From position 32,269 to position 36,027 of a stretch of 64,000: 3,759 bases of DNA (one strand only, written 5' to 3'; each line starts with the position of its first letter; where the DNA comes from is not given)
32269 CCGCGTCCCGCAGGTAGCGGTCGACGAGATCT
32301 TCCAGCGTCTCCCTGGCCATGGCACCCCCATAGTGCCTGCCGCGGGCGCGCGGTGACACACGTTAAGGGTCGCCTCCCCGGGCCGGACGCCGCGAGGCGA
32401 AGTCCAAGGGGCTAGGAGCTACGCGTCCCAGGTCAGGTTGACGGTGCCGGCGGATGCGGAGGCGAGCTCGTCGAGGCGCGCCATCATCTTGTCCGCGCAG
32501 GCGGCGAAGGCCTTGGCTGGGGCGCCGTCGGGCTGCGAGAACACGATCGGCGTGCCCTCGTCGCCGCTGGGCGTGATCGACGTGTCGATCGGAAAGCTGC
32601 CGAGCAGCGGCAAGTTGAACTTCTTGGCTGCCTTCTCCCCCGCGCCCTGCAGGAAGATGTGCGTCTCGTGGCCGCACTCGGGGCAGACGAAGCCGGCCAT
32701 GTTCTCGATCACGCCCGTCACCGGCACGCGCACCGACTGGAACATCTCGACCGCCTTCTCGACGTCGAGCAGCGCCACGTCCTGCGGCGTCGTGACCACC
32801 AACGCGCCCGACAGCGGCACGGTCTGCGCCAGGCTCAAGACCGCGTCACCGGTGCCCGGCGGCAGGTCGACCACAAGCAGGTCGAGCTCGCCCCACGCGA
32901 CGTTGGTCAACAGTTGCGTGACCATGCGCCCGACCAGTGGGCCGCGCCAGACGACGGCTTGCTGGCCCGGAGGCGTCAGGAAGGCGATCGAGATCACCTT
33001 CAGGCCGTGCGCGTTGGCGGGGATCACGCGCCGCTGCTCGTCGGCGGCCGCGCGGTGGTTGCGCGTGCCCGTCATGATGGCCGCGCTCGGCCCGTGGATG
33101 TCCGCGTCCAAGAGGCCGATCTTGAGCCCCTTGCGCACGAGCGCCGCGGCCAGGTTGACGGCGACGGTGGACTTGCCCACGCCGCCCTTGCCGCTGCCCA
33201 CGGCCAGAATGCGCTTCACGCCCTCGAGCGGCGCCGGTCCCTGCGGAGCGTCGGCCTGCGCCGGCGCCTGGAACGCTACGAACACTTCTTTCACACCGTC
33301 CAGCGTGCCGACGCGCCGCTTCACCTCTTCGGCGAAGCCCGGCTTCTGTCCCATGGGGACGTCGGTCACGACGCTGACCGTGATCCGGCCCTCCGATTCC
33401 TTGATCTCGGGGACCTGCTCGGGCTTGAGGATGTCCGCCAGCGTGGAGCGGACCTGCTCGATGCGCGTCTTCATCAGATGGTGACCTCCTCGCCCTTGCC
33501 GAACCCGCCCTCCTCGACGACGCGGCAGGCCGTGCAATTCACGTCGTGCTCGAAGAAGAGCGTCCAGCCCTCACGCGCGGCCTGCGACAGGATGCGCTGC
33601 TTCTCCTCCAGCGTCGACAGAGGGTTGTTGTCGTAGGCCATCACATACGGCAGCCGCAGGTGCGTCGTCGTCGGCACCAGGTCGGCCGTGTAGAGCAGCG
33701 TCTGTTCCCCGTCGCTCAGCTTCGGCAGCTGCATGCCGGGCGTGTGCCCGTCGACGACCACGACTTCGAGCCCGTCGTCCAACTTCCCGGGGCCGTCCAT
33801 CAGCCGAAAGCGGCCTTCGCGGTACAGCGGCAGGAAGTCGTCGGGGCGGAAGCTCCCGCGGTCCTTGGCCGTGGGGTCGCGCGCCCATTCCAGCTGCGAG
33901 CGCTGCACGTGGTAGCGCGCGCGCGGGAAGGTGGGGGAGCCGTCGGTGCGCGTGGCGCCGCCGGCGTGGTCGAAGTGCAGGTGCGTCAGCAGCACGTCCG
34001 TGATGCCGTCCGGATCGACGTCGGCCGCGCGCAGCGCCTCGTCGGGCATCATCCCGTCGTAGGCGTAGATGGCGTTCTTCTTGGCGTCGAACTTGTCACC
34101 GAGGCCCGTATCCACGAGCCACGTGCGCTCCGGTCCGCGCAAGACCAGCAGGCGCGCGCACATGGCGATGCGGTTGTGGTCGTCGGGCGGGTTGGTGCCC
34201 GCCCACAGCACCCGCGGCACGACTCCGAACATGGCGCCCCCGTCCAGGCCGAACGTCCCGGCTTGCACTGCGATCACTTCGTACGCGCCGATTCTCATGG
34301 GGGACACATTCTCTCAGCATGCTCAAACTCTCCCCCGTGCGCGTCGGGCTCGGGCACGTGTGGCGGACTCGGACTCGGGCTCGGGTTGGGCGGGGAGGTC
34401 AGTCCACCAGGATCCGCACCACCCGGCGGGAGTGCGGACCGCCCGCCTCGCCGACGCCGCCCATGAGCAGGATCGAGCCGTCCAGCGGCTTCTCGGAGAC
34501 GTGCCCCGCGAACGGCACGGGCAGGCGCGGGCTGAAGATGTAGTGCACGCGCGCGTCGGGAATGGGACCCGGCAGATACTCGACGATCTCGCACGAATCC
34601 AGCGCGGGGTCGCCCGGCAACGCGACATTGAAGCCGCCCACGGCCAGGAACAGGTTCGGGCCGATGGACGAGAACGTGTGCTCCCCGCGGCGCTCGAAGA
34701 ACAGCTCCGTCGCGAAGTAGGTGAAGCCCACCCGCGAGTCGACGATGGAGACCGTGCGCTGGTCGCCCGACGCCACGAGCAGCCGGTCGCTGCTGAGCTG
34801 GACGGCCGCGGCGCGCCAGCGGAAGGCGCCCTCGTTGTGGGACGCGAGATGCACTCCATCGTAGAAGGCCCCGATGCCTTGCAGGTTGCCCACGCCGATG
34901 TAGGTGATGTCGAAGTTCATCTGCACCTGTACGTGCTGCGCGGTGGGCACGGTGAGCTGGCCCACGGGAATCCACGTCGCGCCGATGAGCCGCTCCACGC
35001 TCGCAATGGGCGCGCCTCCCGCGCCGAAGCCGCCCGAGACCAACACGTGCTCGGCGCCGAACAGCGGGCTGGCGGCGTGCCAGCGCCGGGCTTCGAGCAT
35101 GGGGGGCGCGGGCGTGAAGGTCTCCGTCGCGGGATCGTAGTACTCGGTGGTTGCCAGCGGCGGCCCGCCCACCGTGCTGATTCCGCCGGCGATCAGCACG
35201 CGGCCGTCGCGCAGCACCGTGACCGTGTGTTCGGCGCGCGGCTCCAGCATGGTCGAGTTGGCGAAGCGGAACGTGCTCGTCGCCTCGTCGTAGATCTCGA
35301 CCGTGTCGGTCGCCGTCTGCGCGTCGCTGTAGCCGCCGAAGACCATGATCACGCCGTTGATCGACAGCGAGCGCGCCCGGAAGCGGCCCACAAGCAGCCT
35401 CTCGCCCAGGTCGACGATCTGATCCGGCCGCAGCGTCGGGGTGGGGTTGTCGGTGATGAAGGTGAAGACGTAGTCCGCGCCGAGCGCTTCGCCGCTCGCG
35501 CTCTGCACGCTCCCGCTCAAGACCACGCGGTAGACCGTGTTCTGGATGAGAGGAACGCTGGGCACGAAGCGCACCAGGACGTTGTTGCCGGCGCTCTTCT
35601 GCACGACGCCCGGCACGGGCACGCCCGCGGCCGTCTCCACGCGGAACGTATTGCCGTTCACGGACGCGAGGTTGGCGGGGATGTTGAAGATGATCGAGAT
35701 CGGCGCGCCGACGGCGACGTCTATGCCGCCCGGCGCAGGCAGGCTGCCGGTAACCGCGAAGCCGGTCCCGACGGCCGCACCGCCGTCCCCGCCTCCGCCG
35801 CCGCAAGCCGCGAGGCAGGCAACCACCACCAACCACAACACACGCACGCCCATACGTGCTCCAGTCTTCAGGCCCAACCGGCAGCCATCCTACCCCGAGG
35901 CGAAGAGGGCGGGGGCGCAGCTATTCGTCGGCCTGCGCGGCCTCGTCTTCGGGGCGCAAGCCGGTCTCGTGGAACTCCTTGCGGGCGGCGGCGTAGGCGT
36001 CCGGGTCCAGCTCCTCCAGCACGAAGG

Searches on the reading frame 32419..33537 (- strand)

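Call 17: search_protein_families(library=pfam, proteins=[window:32419-33537:-], max_evalue=0.001)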
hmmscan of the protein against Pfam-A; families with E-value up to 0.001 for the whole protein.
window:32419-33537:- (372 aa): 7 families
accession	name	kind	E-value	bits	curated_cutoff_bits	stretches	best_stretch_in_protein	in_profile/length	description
PF10609.15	ParA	-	1.5e-95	319.7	27.1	1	107-351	2-245/246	NUBPL iron-transfer P-loop NTPase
PF01656.29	CbiA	-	9.6e-14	51.9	25.4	1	112-328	2-122/125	CobQ/CobB/MinD/ParA nucleotide binding domain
PF13614.12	AAA_31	-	3.2e-09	37.4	27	1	109-153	2-46/177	AAA domain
PF09140.17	MipZ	-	1.9e-08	34.4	20.7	1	110-239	2-120/262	ATPase MipZ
PF00142.24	Fer4_NifH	-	9.2e-06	25.8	25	1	116-203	7-92/271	4Fe-4S iron sulfur cluster binding proteins, NifH/frxC family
PF07015.17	VirC1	-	0.00056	19.8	24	0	110-153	3-46/231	VirC1 protein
PF02374.21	ArsA_ATPase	-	0.00077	19.2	24.3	0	115-145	7-37/305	Anion-transporting ATPase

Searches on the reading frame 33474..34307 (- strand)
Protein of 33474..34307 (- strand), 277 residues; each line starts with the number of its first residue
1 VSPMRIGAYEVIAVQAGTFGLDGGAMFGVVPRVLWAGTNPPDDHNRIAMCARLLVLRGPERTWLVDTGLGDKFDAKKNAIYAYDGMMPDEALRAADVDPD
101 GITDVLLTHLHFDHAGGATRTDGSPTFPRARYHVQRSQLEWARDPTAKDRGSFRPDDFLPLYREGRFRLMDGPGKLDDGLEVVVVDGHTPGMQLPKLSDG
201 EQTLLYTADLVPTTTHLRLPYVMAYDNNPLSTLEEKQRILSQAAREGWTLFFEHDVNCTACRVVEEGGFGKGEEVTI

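Call 17: search_protein_families(library=pfam, proteins=[window:33474-34307:-], max_evalue=0.001)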
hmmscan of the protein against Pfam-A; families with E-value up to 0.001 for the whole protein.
window:33474-34307:- (277 aa): 1 family
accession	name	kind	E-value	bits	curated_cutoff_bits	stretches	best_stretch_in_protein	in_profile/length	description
PF00753.33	Lactamase_B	-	2.2e-18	67.3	22.7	1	55-254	10-196/196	Metallo-beta-lactamase superfamily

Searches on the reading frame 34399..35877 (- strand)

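Call 17: search_protein_families(library=pfam, proteins=[window:34399-35877:-], max_evalue=0.001)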
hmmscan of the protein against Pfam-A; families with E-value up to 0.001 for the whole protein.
window:34399-35877:- (492 aa): 8 families
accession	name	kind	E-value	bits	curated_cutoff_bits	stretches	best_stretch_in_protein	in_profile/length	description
PF01344.31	Kelch_1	-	6.9e-18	64.3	20.1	2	165-208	2-44/46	Kelch motif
PF13205.12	Big_5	-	5.2e-15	56.5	23.6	1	38-142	3-105/105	Bacterial Ig-like domain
PF13964.12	Kelch_6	-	4.5e-14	52.3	25.3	1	220-264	7-50/50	Kelch motif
PF13418.12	Kelch_4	-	7.9e-12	45.4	21.6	1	213-260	1-47/49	Galactose oxidase, central domain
PF07646.21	Kelch_2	-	7.8e-11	41.8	21.3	0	165-206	2-44/48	Kelch motif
PF13415.12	Kelch_3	-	2.1e-10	40.9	22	0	225-270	2-46/48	Galactose oxidase, central domain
PF24681.1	Kelch_KLHDC2_KLHL20_DRC7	-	2.9e-06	27.2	50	1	173-270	61-210/221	KLHDC2/KLHL20/DRC7 Kelch-repeats domain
PF24981.1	Beta-prop_ATRN-LZTR1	-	0.00032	20.5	50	1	176-283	108-219/289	Attractin/LZTR1 beta-propeller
